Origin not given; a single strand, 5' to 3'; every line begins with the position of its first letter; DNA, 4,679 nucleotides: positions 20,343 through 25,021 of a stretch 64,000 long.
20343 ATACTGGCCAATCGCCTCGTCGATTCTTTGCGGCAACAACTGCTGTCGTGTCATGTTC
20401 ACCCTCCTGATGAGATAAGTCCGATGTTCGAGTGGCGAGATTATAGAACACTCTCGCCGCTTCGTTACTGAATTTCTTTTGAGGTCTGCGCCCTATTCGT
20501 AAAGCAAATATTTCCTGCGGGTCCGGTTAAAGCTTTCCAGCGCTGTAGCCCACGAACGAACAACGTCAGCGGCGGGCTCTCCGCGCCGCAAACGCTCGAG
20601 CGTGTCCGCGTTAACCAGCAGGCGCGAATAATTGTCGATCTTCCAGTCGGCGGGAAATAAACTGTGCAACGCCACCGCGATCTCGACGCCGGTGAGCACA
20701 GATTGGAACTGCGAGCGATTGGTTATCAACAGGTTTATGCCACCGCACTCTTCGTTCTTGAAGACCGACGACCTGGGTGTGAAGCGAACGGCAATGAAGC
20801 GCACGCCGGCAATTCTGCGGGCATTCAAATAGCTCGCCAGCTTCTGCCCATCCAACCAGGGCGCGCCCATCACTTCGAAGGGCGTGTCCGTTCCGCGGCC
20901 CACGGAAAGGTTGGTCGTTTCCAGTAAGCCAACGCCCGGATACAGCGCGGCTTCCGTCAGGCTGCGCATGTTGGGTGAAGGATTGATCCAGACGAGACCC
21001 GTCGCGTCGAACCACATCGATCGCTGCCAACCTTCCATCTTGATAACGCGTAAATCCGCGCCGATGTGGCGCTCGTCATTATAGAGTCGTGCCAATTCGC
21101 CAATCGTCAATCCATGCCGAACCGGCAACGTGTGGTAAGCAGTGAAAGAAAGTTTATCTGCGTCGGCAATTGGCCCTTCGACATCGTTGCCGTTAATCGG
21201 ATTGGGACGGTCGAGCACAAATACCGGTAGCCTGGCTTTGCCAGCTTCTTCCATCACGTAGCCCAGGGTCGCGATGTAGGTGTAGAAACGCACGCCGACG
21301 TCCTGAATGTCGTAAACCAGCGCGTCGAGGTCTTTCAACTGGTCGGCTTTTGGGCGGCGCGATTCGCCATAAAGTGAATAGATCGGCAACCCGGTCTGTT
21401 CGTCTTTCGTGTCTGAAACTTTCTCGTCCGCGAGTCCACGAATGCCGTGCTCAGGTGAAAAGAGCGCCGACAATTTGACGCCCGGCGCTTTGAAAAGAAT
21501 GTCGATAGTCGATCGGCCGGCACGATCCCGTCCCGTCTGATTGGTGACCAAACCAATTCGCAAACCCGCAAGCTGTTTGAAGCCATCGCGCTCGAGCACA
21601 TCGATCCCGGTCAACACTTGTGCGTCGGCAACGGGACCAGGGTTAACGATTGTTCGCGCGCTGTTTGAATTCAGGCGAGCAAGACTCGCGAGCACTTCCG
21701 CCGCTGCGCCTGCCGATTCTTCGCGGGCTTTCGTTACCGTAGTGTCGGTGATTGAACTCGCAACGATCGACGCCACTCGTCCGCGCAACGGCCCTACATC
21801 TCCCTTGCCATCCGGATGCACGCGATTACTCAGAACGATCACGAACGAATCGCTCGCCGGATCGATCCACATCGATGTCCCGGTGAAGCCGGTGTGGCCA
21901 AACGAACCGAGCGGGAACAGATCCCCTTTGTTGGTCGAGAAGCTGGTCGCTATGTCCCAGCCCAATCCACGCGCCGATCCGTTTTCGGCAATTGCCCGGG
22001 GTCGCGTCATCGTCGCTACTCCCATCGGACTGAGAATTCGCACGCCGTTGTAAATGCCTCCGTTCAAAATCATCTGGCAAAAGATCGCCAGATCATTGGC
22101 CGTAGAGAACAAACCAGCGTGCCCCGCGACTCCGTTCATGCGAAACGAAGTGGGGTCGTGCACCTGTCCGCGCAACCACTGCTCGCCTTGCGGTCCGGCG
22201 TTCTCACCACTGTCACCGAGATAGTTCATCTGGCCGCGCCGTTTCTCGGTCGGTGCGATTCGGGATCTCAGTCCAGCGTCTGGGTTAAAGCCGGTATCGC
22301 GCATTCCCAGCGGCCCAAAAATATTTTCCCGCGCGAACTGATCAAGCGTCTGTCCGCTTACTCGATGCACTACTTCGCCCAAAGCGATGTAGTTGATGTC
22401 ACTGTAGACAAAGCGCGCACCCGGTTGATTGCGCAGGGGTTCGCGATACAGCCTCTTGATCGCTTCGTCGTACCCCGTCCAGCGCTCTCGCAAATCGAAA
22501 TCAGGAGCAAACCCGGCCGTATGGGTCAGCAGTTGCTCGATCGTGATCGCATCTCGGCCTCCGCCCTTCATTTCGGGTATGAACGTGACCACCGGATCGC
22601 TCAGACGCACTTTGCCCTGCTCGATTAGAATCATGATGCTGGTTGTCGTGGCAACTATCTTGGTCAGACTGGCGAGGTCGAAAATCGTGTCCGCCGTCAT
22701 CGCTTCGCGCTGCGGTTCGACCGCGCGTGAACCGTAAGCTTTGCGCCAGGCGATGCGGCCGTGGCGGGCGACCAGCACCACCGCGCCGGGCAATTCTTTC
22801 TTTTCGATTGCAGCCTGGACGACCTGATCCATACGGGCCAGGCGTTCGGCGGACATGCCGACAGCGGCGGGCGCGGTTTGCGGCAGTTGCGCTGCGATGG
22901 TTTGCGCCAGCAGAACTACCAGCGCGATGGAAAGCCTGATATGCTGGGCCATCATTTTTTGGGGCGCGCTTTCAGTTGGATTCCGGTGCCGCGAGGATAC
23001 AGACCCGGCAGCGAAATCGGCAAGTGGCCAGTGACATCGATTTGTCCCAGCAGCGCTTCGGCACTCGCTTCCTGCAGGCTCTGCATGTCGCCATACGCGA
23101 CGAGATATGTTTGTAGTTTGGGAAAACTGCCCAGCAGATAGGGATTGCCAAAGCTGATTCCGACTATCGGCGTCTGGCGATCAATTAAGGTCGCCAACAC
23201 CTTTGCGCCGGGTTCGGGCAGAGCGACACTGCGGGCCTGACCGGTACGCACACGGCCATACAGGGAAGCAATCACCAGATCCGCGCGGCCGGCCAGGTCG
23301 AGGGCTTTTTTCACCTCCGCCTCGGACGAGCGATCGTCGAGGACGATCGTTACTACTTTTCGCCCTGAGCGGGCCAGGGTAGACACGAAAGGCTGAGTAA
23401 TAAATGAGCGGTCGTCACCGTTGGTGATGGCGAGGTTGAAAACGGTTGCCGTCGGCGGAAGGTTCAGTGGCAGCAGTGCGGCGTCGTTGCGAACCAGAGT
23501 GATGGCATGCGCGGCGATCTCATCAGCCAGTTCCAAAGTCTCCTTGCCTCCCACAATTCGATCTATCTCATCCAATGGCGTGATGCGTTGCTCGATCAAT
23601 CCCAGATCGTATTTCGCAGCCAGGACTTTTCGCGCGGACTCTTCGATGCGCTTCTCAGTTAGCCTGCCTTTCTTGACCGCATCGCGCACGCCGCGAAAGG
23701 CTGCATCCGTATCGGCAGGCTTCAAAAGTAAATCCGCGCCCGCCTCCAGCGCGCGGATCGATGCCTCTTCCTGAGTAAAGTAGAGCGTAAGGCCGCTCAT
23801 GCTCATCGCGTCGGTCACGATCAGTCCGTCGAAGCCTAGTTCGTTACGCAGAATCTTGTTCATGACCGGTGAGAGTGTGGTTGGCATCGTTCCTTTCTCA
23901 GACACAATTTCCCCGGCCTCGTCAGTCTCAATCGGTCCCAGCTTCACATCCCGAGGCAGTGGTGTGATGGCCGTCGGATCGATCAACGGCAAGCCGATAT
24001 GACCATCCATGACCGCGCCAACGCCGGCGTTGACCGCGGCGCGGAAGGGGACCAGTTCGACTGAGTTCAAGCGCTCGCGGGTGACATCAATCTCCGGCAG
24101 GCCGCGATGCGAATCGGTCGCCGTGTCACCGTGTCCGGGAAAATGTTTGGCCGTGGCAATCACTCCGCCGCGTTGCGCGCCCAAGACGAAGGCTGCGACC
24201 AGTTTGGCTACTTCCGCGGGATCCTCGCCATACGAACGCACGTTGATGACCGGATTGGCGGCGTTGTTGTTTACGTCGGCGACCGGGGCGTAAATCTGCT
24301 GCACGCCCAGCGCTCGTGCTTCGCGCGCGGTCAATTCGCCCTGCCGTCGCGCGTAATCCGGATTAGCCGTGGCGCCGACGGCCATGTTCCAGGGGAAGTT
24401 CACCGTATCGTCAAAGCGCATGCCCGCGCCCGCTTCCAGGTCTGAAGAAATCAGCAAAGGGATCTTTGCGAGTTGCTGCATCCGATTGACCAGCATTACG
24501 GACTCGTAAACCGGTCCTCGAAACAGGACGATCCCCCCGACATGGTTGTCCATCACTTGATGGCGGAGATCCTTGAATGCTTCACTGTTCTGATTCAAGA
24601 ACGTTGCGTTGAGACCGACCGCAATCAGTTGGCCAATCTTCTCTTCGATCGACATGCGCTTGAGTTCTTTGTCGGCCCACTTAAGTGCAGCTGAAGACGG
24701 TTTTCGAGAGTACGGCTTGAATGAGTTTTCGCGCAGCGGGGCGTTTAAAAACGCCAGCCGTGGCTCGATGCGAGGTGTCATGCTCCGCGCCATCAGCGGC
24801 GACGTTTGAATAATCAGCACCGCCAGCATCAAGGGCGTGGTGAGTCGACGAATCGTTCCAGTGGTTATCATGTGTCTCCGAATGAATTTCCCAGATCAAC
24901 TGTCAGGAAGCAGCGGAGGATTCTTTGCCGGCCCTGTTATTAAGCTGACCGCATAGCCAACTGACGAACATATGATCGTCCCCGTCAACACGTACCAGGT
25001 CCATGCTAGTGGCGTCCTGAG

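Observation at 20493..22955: Single polypeptide fusing a beta-lactamase-fold (AmiE-like) domain to a DUF1343/NamZ exo-muramidase domain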

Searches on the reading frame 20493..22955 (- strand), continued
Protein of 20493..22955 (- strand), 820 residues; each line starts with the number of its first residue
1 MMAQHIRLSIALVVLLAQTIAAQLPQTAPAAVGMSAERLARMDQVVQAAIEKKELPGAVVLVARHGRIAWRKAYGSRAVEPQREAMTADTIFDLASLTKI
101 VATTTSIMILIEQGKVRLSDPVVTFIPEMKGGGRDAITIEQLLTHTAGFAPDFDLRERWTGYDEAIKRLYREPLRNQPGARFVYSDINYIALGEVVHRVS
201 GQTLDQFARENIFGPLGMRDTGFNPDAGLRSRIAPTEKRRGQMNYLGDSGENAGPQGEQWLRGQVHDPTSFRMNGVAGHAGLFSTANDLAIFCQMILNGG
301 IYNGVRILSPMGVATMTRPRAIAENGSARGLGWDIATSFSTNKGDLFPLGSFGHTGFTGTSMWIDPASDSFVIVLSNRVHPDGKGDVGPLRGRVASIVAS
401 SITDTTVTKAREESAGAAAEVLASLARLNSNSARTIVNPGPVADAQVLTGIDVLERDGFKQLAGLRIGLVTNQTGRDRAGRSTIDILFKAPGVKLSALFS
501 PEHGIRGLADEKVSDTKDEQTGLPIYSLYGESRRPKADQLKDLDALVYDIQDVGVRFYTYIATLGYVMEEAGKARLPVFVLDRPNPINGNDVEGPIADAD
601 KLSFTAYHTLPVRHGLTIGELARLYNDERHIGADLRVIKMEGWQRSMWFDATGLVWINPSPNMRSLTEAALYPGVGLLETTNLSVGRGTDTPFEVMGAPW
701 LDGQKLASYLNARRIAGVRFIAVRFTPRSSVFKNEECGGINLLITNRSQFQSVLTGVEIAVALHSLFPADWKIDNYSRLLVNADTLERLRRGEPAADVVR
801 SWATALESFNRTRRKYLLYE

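Call 61: list_cluster_members(proteins=[P0186, P0173, P0243, P0223, P0224, P0144])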
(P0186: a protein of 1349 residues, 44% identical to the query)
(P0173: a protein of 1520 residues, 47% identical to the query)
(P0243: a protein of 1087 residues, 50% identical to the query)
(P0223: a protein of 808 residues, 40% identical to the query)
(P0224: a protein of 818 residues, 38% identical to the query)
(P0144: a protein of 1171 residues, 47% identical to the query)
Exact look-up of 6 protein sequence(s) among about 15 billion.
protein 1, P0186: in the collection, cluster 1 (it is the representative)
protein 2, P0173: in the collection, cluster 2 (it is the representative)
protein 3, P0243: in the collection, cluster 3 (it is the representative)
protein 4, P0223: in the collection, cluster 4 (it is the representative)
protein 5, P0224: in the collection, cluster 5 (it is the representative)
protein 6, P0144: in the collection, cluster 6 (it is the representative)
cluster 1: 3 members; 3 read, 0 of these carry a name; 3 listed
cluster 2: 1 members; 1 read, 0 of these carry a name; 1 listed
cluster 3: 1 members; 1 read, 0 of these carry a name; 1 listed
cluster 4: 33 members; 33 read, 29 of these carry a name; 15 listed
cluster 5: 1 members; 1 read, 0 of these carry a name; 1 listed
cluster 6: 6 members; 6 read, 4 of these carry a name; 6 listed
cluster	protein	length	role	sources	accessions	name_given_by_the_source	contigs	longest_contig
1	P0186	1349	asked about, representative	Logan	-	-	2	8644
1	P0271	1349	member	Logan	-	-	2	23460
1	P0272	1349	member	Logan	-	-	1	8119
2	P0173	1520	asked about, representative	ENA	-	-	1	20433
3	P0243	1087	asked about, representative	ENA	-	-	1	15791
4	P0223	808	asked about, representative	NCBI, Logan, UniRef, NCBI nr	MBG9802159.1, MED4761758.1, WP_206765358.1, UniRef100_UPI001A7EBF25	beta-lactamase [Brevibacillus laterosporus] | exo-beta-N-acetylmuramidase NamZ domain-containing protein n=1 Tax=Brevibacillus ... | exo-beta-N-acetylmuramidase NamZ domain-containing protein [Brevibacillus laterosporus]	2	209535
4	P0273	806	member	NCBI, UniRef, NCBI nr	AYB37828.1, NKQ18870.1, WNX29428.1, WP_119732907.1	exo-beta-N-acetylmuramidase NamZ domain-containing protein [Brevibacillus laterosporus] | exo-beta-N-acetylmuramidase NamZ domain-containing protein n=1 Tax=Brevibacillus ...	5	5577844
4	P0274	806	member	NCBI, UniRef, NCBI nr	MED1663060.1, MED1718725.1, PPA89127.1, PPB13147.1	exo-beta-N-acetylmuramidase NamZ domain-containing protein [Brevibacillus laterosporus] | DUF1343 domain-containing protein n=1 Tax=Brevibacillus laterosporus TaxID=1465 ...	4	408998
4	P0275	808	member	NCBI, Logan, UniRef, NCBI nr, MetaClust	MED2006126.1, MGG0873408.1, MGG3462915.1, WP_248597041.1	DUF1343 domain-containing protein [Brevibacillus laterosporus] | exo-beta-N-acetylmuramidase NamZ domain-containing protein n=1 Tax=Brevibacillus ... | exo-beta-N-acetylmuramidase NamZ domain-containing protein [Brevibacillus laterosporus]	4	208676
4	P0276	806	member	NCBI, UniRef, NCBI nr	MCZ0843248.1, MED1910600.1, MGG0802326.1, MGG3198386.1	exo-beta-N-acetylmuramidase NamZ domain-containing protein [Brevibacillus laterosporus] | exo-beta-N-acetylmuramidase NamZ domain-containing protein n=1 Tax=Brevibacillus ...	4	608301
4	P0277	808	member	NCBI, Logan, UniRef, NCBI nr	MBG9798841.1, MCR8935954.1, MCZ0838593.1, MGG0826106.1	DUF1343 domain-containing protein [Brevibacillus laterosporus] | exo-beta-N-acetylmuramidase NamZ domain-containing protein n=1 Tax=Brevibacillus ... | exo-beta-N-acetylmuramidase NamZ domain-containing protein [Brevibacillus laterosporus]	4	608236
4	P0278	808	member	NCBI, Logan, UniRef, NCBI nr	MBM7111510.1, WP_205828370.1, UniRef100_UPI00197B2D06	exo-beta-N-acetylmuramidase NamZ domain-containing protein [Brevibacillus laterosporus] | exo-beta-N-acetylmuramidase NamZ domain-containing protein n=1 Tax=Brevibacillus ...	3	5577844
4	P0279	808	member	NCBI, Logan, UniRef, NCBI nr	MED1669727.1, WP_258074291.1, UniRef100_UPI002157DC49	exo-beta-N-acetylmuramidase NamZ domain-containing protein [Brevibacillus laterosporus] | exo-beta-N-acetylmuramidase NamZ domain-containing protein n=1 Tax=Brevibacillus ...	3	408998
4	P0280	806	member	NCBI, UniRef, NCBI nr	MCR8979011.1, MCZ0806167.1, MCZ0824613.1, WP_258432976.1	exo-beta-N-acetylmuramidase NamZ domain-containing protein [Brevibacillus laterosporus] | DUF1343 domain-containing protein n=1 Tax=Brevibacillus laterosporus TaxID=1465 ...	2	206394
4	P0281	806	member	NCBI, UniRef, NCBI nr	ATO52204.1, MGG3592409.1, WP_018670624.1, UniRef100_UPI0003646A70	hypothetical protein BrL25_23815 [Brevibacillus laterosporus DSM 25] | exo-beta-N-acetylmuramidase NamZ domain-containing protein n=1 Tax=Brevibacillus ... | exo-beta-N-acetylmuramidase NamZ domain-containing protein [Brevibacillus laterosporus]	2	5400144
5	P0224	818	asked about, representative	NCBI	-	-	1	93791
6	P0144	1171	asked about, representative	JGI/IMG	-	uncharacterized protein YbbC (DUF1343 family)/CubicO group peptidase (beta-lactamase ...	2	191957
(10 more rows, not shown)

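Call 62: search_protein_families(library=ncbifam, proteins=[L060:6643-7782:-, L073:8001-9300:+], max_evalue=1e-25)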
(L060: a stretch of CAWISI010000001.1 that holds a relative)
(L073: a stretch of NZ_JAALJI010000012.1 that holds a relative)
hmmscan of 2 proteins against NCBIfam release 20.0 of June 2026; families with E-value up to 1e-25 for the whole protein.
L060:6643-7782:- (380 aa): 1 family
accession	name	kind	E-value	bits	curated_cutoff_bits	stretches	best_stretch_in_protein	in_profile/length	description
NF002968.0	PRK03642.1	equivalog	7e-46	156.9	385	1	44-356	53-400/432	penicillin binding protein PBP4B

L073:8001-9300:+ (433 aa): 1 family
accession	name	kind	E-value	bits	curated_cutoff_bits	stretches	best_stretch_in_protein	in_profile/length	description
NF002968.0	PRK03642.1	equivalog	3.6e-43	148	385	1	20-369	26-403/432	penicillin binding protein PBP4B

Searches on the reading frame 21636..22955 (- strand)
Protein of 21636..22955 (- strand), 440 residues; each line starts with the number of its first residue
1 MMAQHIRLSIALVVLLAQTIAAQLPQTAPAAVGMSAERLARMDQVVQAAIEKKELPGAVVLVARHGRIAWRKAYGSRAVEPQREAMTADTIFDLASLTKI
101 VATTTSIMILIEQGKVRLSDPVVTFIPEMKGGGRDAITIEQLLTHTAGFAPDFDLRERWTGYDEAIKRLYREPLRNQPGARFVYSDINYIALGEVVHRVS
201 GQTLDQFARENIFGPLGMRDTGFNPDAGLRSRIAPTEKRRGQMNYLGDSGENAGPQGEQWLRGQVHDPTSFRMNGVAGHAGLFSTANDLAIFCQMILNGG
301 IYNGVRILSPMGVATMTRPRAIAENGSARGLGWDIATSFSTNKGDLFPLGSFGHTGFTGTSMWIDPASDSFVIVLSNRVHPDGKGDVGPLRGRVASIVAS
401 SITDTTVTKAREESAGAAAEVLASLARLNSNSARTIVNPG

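Call 62: search_protein_families(library=ncbifam, proteins=[window:21636-22955:-], max_evalue=1e-25)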
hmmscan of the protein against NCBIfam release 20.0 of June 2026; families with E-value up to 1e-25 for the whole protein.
window:21636-22955:- (440 aa): 2 families
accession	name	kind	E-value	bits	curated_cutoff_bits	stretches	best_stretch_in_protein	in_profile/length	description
NF002968.0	PRK03642.1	equivalog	4.3e-63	213.6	385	1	20-380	21-397/432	penicillin binding protein PBP4B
NF052559.1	MthAcHydAcmB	equivalog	1.1e-26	93.5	550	0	40-317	8-290/391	methyl acetate hydrolase AcmB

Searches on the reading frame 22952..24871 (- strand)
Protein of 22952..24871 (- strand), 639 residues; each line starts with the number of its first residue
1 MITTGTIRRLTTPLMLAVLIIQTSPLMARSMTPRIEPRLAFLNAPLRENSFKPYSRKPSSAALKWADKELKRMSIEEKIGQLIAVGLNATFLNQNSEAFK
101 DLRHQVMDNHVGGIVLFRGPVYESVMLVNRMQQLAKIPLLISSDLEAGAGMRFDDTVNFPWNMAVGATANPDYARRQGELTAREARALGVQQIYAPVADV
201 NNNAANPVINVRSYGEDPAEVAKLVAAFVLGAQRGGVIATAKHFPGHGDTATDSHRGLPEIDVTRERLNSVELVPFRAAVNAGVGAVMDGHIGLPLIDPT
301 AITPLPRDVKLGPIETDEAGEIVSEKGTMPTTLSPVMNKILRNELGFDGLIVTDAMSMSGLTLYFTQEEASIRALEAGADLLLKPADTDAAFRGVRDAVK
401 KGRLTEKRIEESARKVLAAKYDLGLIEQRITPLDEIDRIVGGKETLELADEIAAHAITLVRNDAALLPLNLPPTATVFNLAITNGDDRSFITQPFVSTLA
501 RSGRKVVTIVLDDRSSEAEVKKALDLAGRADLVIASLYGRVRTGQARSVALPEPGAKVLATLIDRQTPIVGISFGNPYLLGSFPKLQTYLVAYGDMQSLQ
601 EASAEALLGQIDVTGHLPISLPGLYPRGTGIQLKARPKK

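Call 5: search_protein_families(library=pfam, proteins=[window:22952-24871:-], max_evalue=0.001)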
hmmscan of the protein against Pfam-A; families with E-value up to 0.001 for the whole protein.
window:22952-24871:- (639 aa): 2 families
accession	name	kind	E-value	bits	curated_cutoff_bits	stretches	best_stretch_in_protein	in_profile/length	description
PF00933.27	Glyco_hydro_3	-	4.7e-84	283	27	1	75-418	2-315/316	Glycosyl hydrolase family 3 N terminal domain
PF01915.27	Glyco_hydro_3_C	-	1.9e-08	35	31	1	457-622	1-170/200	Glycosyl hydrolase family 3 C-terminal domain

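Call 6: search_protein_families(library=ncbifam, proteins=[window:22952-24871:-], max_evalue=0.001)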
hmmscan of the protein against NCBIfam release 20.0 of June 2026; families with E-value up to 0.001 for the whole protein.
window:22952-24871:- (639 aa): 8 families
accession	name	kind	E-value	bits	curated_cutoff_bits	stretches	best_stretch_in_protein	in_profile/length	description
NF052331.1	Bet13-16Glucosase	equivalog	1.7e-46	158.8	1330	2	53-291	4-231/750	exo-beta-d-1,3/1,6-glucosidase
NF003740.0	PRK05337.1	equivalog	3.7e-40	138.1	207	2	103-300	19-224/340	beta-N-acetylhexosaminidase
NF041579.1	betaxyl_Flavo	equivalog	4.1e-39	134.3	1350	2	146-294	72-227/716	beta-xylosidase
NF052329.1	XyloArabinsidase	equivalog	1.8e-34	118.9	1050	2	146-291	98-241/750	beta-xylosidase/alpha-l-arabinosidase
NF011678.0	PRK15098.1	equivalog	7e-30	104.1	666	2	64-288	36-252/765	beta-glucosidase BglX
NF052330.1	BetGlucosiCelf0468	equivalog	1.2e-22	80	1300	2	156-293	54-188/817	beta-d-glucosidase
NF041776.1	xylosidase_Xyl3A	equivalog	4e-18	64.8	1250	1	336-471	232-371/846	xylan 1,4-beta-xylosidase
NF041610.1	alph_arabinopyran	equivalog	1.1e-10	40.4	1300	1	336-492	204-345/738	exo-alpha-(1->6)-L-arabinopyranosidase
